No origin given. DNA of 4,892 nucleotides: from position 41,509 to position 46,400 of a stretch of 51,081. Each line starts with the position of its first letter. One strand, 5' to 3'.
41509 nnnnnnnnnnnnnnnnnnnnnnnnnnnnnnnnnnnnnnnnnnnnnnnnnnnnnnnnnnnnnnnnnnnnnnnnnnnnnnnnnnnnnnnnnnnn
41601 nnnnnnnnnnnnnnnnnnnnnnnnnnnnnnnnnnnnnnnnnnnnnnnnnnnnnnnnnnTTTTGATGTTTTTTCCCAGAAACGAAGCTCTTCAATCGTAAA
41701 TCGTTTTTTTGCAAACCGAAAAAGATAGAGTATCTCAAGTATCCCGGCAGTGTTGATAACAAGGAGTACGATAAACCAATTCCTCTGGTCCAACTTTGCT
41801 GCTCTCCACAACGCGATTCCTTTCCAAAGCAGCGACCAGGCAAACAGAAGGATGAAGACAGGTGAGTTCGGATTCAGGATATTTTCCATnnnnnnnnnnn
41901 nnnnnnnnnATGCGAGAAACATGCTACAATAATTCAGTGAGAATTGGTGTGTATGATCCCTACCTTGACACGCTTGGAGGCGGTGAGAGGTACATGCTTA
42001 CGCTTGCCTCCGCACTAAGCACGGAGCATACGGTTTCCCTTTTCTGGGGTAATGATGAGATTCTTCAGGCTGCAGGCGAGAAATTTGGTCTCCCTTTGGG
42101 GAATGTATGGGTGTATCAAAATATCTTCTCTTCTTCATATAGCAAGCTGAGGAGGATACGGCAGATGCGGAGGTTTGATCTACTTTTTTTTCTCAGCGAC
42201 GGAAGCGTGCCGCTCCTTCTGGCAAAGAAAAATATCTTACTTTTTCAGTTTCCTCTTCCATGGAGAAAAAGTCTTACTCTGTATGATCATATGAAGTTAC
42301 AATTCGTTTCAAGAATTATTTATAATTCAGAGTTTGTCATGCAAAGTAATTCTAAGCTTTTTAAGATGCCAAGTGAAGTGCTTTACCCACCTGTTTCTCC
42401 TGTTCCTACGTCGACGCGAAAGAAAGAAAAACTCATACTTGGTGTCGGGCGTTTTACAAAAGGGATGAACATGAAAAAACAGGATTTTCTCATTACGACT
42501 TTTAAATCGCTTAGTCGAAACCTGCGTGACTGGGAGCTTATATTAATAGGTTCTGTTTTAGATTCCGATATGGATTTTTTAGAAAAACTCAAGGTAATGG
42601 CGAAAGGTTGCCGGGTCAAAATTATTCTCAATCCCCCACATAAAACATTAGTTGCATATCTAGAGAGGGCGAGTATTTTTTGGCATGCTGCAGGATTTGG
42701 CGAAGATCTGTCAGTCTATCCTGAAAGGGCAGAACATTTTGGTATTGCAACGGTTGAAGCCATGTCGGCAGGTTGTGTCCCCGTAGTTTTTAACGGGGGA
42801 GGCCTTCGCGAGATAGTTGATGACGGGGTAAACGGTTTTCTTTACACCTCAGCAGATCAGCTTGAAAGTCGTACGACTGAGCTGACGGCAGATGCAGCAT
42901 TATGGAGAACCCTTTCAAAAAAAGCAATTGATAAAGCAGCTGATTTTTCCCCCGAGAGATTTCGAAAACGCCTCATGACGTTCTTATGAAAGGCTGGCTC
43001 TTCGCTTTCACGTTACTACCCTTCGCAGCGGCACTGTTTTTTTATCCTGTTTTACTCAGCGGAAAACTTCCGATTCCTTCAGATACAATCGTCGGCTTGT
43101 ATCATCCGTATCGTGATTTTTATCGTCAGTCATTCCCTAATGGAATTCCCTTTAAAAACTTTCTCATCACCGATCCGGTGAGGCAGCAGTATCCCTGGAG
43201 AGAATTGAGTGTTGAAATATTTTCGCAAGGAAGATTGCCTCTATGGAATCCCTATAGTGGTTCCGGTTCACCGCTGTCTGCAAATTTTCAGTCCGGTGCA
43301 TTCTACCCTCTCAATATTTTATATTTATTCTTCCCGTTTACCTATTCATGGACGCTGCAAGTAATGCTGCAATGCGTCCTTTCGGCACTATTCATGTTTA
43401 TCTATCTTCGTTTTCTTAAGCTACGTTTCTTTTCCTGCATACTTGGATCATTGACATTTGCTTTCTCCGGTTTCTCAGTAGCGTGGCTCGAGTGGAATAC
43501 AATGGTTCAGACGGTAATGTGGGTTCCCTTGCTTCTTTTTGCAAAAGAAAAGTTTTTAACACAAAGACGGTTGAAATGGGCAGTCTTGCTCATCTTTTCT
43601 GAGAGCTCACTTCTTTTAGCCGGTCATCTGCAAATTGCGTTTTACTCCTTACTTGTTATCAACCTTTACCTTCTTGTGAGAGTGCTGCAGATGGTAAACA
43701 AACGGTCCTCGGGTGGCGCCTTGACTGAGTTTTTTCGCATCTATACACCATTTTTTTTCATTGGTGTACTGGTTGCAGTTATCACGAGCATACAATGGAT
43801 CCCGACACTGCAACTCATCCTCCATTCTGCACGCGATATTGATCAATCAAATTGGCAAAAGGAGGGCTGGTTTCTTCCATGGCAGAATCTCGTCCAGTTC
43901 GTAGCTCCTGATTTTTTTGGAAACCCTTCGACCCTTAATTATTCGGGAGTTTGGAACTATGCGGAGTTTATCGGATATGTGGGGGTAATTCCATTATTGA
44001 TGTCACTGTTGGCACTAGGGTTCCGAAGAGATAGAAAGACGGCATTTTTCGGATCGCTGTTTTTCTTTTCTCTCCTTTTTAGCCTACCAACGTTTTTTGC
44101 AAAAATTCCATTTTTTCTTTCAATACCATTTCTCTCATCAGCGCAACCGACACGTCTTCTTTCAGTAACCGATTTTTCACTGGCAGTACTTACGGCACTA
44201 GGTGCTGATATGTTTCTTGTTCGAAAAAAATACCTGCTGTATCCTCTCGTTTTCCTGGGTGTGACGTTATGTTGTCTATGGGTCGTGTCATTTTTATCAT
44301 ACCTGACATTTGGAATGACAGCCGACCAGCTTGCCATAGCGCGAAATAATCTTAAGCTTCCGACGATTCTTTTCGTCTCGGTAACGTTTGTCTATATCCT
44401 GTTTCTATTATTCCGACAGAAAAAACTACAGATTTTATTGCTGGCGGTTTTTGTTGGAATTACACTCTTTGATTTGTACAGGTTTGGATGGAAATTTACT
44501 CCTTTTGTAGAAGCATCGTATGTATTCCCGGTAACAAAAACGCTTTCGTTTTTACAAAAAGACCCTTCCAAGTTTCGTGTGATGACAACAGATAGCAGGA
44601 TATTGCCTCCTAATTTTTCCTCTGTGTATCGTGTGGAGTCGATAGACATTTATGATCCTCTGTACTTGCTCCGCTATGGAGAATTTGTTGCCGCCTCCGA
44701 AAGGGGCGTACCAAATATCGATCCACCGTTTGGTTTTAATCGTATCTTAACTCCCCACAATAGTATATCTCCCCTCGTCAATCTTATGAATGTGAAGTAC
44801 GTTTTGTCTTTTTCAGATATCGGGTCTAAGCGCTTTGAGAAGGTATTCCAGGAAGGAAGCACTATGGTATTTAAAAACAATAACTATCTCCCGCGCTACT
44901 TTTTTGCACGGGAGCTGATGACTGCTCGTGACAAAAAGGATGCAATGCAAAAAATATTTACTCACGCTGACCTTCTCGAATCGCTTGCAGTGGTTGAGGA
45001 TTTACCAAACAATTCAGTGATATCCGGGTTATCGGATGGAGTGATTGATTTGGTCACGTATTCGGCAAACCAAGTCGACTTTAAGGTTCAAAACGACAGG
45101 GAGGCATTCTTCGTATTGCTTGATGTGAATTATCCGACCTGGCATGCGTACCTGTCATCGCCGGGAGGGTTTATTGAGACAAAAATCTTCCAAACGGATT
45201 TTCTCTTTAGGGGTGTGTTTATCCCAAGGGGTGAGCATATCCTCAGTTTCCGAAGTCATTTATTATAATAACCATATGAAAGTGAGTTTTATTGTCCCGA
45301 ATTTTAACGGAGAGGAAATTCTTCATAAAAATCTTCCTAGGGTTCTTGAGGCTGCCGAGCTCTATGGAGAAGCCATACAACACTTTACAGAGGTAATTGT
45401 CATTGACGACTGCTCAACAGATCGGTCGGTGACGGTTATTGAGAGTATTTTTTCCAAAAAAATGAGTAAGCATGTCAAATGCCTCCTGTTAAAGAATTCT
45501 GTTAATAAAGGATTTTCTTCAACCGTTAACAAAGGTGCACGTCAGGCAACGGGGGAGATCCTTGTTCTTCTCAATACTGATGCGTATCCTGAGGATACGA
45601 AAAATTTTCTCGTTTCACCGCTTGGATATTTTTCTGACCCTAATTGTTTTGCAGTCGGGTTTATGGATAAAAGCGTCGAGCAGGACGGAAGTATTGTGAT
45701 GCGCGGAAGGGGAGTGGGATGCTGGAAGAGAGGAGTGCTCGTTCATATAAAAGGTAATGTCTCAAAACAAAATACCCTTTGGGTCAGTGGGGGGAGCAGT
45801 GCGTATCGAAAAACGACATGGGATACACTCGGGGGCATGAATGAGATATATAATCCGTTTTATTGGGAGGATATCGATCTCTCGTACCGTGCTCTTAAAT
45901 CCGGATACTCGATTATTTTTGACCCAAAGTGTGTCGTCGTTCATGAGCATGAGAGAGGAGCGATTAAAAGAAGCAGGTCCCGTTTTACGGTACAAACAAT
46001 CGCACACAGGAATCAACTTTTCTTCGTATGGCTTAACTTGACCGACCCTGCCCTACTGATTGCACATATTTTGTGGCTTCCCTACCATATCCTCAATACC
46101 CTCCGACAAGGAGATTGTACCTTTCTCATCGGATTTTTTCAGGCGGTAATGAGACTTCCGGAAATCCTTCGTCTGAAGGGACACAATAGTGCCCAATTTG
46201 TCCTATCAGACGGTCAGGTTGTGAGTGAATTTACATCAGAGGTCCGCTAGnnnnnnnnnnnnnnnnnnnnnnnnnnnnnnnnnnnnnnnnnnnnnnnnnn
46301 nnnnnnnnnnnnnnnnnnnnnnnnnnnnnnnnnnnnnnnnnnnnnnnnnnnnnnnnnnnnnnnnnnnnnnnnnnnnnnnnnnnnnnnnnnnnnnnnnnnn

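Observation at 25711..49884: Repeated two-gene modules: cytoplasmic GT immediately coupled to an extracytoplasmic GT-C/YfhO partner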

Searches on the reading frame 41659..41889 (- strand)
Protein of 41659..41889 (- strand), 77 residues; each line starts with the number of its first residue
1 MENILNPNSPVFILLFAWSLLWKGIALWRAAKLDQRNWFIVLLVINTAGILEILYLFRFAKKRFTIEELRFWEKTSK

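Call 28: search_protein_families(library=pfam, proteins=[window:41659-41889:-], max_evalue=5)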
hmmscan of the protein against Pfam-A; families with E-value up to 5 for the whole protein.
seq(77 aa): 3 families
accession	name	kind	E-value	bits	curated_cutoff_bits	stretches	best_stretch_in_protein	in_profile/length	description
PF18893.5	DUF5652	-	6.2e-25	87.1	23.4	1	6-63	10-67/71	Family of unknown function (DUF5652)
PF20122.4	DUF6512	-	0.0049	17.3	26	1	12-69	58-114/181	Family of unknown function (DUF6512)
PF04831.18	POPDC1-3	-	0.18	12.3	28.1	1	12-61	30-79/140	POPDC1-3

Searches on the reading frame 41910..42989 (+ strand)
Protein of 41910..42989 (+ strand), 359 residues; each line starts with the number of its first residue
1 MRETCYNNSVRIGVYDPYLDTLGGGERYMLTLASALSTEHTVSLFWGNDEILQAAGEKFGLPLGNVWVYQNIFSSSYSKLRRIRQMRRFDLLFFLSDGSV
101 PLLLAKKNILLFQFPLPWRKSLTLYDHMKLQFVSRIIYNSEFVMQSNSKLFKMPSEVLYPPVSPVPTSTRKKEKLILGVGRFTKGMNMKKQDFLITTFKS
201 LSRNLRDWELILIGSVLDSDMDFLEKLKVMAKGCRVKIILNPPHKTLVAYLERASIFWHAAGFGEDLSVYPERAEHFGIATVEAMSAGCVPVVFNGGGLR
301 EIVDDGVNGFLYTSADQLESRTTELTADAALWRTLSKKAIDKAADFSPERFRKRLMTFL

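Call 4: search_protein_families(library=pfam, proteins=[window:41910-42989:+], max_evalue=0.01)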
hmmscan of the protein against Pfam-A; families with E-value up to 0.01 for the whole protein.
window:41910-42989:+ (359 aa): 4 families
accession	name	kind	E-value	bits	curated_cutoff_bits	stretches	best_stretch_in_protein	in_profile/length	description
PF00534.26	Glycos_transf_1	-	1.1e-21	77.6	26.4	1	169-338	11-168/172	Glycosyl transferases group 1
PF13692.12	Glyco_trans_1_4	-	3.7e-17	63.4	27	1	174-325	2-139/142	Glycosyl transferases group 1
PF13439.12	Glyco_transf_4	-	0.00028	21.4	28.5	1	23-162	2-166/170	Glycosyltransferase Family 4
PF20706.3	GT4-conflict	-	0.00065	19.2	26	1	170-334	194-349/385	Family 4 Glycosyltransferase in conflict systems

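Call 13: search_protein_families(library=ncbifam, proteins=[window:41910-42989:+], max_evalue=0.001)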
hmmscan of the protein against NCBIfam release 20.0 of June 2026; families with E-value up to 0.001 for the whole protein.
window:41910-42989:+ (359 aa): 23 families
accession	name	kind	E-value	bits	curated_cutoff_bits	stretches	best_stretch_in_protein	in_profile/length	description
TIGR03999.1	thiol_BshA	equivalog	2.2e-12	46.6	273.7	1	265-350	273-361/375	N-acetyl-alpha-D-glucosaminyl L-malate synthase BshA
NF038229.1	Glyco4_Geo_Pelo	equivalog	3.3e-09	36.2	400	1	189-356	174-330/338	GPMC system family 4 glycosyltransferase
TIGR02095.1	glgA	subfamily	5.4e-08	31.9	328.45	1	170-340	291-457/477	glycogen/starch synthase, ADP-glucose type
NF041876.1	EPS_EpsE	equivalog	6e-08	32.3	400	1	268-343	299-376/389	exopolysaccharide biosynthesis GT4 family glycosyltransferase EpsE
TIGR03449.1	mycothiol_MshA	equivalog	2e-07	30.3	462.5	1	172-350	219-391/406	D-inositol-3-phosphate glycosyltransferase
NF001901.0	PRK00654.1-5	equivalog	3.4e-07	29.1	649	1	264-318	390-444/502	glycogen synthase GlgA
NF001904.0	PRK00654.2-3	equivalog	7.7e-07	28.2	577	1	209-333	325-440/475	glycogen synthase GlgA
NF007396.0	PRK09922.1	equivalog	1.8e-06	27.1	385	0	275-318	270-314/361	lipopolysaccharide 1,6-galactosyltransferase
TIGR04157.1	glyco_rSAM_CFB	subfamily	7.5e-06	25.2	400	1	170-318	224-354/406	TIGR04157 family glycosyltransferase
NF010698.0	PRK14098.1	equivalog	1.1e-05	24.3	754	1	250-342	367-468/489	starch synthase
NF041010.1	glycosy_Agl16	equivalog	1.5e-05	24.1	575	1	166-351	173-340/352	glycosylation protein Agl16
NF053787.1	GlcN_PG_synth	equivalog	3.1e-05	23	480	1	171-315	195-311/361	N-acetylglucosaminyl phosphatidylglycerol synthase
NF050056.1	ProtGlycPglH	equivalog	4.6e-05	22.7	600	0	167-358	173-349/354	GalNAc-alpha-(1->4)-GalNAc-alpha-(1->3)-diNAcBac-PP-undecaprenol alpha-1,4-N-acetyl-D-galactosaminyltransferase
TIGR02472.1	sucr_P_syn_N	equivalog_domain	4.6e-05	22.4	576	1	267-342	343-420/439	sucrose-phosphate synthase, putative, glycosyltransferase domain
NF049988.1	MGlcDAGSynMgs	equivalog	0.00011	21.8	400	1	236-355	272-380/398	alpha-monoglucosyldiacylglycerol synthase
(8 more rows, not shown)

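Call 40: search_solved_structures(query=window:41910-42989:+, max_evalue=0.001)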
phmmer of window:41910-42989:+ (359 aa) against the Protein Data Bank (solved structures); distinct sequences matched with E-value up to 0.001: 7.
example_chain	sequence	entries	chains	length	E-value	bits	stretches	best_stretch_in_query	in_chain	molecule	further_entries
5i45_A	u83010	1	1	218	1.2e-07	34.6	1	155-339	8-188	Glycosyl transferases group 1 family protein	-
6n1x_A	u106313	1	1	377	1.9e-06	30.7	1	266-355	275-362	Glycosyltransferase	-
6d9t_A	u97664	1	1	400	2.2e-06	30.5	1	266-355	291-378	Glycosyl transferase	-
9m88_C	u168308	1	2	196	0.00057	22.6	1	264-321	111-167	Glycogen synthase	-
2bfw_A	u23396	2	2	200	0.0006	22.5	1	264-321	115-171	GLGA GLYCOGEN SYNTHASE | PGS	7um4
4xso_B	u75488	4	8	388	0.00092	21.9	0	273-319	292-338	Alr3699 protein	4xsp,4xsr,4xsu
5d00_A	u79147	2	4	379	0.00095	21.8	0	266-347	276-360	N-acetyl-alpha-D-glucosaminyl L-malate synthase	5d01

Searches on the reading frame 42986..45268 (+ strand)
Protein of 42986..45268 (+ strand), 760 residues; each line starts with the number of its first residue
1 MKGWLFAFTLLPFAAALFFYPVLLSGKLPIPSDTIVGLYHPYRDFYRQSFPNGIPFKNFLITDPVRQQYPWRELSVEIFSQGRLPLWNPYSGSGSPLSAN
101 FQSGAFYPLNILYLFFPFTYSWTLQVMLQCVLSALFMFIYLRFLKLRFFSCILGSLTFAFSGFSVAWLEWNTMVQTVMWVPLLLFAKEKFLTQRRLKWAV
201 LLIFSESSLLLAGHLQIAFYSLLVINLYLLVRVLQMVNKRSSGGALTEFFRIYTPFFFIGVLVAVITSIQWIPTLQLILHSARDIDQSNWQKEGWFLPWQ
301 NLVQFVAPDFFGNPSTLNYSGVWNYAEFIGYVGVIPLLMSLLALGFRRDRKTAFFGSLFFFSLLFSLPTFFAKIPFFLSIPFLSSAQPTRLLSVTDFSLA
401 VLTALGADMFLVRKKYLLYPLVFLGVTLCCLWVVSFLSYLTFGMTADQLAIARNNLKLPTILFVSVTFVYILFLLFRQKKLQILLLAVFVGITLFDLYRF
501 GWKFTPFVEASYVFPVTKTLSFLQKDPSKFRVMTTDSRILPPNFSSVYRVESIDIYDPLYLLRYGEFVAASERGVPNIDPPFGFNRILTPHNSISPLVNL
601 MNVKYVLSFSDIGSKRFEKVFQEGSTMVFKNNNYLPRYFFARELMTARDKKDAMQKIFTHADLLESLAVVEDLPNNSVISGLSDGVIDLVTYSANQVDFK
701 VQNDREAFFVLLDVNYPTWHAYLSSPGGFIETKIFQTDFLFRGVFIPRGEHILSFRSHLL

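Call 4: search_protein_families(library=pfam, proteins=[window:42986-45268:+], max_evalue=0.01)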
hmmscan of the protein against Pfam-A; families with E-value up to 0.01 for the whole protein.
window:42986-45268:+ (760 aa): 1 family
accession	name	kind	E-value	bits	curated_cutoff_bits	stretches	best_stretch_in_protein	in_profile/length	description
PF09586.16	YfhO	-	6.4e-11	41.8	28.5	1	60-494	27-438/835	Bacterial membrane protein YfhO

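Call 60: search_solved_structures(query=window:42986-45268:+, max_evalue=1)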
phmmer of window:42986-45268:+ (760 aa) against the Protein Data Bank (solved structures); distinct sequences matched with E-value up to 1: 0.

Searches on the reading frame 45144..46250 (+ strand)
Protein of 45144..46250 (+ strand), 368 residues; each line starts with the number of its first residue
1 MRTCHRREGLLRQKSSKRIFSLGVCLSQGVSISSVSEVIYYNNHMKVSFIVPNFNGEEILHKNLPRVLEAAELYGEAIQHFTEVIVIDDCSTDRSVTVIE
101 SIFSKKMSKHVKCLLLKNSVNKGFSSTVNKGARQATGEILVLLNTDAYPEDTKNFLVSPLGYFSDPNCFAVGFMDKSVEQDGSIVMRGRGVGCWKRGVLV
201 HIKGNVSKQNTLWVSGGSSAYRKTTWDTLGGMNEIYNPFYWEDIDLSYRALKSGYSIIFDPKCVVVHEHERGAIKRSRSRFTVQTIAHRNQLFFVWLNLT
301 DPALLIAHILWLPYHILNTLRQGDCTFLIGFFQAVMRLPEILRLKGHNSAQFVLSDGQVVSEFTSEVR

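Call 4: search_protein_families(library=pfam, proteins=[window:45144-46250:+], max_evalue=0.01)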
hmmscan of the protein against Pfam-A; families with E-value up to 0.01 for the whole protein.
window:45144-46250:+ (368 aa): 4 families
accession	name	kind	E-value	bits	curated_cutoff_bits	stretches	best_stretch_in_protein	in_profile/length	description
PF00535.33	Glycos_transf_2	-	1.5e-16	61.2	23.3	1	48-179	1-120/168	Glycosyl transferase family 2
PF13641.12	Glyco_tranf_2_3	-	1.5e-10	42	27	1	47-271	3-215/230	Glycosyltransferase like family 2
PF10111.15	Glyco_tranf_2_2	-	5.5e-05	23.2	27.3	1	65-148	17-93/276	Glycosyltransferase like family 2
PF02709.20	Glyco_transf_7C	-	0.006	16.6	23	0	215-258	20-63/78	N-terminal domain of galactosyltransferase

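Call 13: search_protein_families(library=ncbifam, proteins=[window:45144-46250:+], max_evalue=0.001)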
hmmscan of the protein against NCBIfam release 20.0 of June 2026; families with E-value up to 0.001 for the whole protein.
window:45144-46250:+ (368 aa): 15 families
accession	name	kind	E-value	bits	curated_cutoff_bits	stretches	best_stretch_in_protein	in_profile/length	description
TIGR03937.1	PgaC_IcaA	equivalog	7.3e-14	51.5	422.3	1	41-265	41-248/407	poly-beta-1,6-N-acetyl-D-glucosamine synthase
TIGR03965.1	mycofact_glyco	equivalog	9.5e-14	51.1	280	1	43-270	72-283/467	mycofactocin biosynthesis glycosyltransferase MftF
NF041875.1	EPS_EpsD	equivalog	1.9e-10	40.6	370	1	62-275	12-214/325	exopolysaccharide biosynthesis glycosyltransferase EpsD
NF007986.1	PRK10714.1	equivalog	5.9e-09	35.4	529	1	45-147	6-101/316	undecaprenyl-phosphate 4-deoxy-4-formamido-L-arabinose transferase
NF007482.0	PRK10073.1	equivalog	6.1e-09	35.3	423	1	42-146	3-95/334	glycosyltransferase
TIGR04283.1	glyco_like_mftF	equivalog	8.1e-08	32.1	182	1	47-156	1-92/221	TIGR04283 family arsenosugar biosynthesis glycosyltransferase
NF047588.1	GlcsyltransPgfSStrep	equivalog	2.1e-07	30.5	500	1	45-146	1-95/308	glycosyltransferase PgfS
NF038302.1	EPS_HpsE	equivalog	3.4e-07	29.6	300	1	46-151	2-101/307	hormogonium polysaccharide biosynthesis glycosyltransferase HpsE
NF047683.1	TeichurnBiosyTuaG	equivalog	7.7e-07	29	400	1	42-148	3-98/252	teichuronic acid biosynthesis protein TuaG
NF038299.1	EPS_HpsN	equivalog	1.2e-06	27.7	425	1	46-301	2-256/317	hormogonium polysaccharide biosynthesis glycosyltransferase HpsN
NF053739.1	GlytfEpsEBac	equivalog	1.8e-06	27.2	450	1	46-146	2-92/265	glycosyltransferase EpsE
NF050819.1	PolSacchBiosHfsG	equivalog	3.9e-05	23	500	1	79-163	36-117/302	polysaccharide biosynthesis protein HfsG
NF010496.0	PRK13915.1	equivalog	7.9e-05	21.9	262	1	35-152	21-132/307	glucosyl-3-phosphoglycerate synthase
NF041394.1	GtaseAglG_Halo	equivalog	0.00031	20.1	440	1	67-151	18-97/304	glucosyl-dolichyl phosphate glucuronosyltransferase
NF050050.1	ProtGlycPglI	equivalog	0.00084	18.8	500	0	46-146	3-93/306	GalNAc(5)-diNAcBac-PP-undecaprenol beta-1,3-glucosyltransferase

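Call 39: search_solved_structures(query=window:45276-46250:+, max_evalue=0.01)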
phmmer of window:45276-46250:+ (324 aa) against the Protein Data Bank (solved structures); distinct sequences matched with E-value up to 0.01: 9.
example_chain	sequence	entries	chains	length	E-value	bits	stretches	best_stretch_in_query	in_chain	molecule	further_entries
5mlz_A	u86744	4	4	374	5.4e-06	28.8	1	1-107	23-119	Dolichol monophosphate mannose synthase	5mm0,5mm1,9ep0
6p61_A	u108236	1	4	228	9.8e-06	27.9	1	4-126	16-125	Glycosyltransferase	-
5tze_C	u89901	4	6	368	1.7e-05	27.2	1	1-105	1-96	Glycosyl transferase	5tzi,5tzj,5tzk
5tz8_A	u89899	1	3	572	2.8e-05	26.4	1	1-105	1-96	Glycosyl transferase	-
9hwj_A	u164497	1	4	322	2.9e-05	26.4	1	2-104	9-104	Undecaprenyl-phosphate 4-deoxy-4-formamido-L-arabinose transferase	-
6yv7_B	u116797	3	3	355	3.8e-05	26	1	2-130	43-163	Glycosyl transferase, family 2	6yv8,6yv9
6yv7_A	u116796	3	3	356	3.9e-05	26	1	2-130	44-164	Glycosyl transferase, family 2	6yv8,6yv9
9bhc_C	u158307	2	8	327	0.00018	23.8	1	2-104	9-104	Undecaprenyl-phosphate 4-deoxy-4-formamido-L-arabinose transferase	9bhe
8vxh_A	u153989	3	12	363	0.00022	23.5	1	2-104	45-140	Undecaprenyl-phosphate 4-deoxy-4-formamido-L-arabinose transferase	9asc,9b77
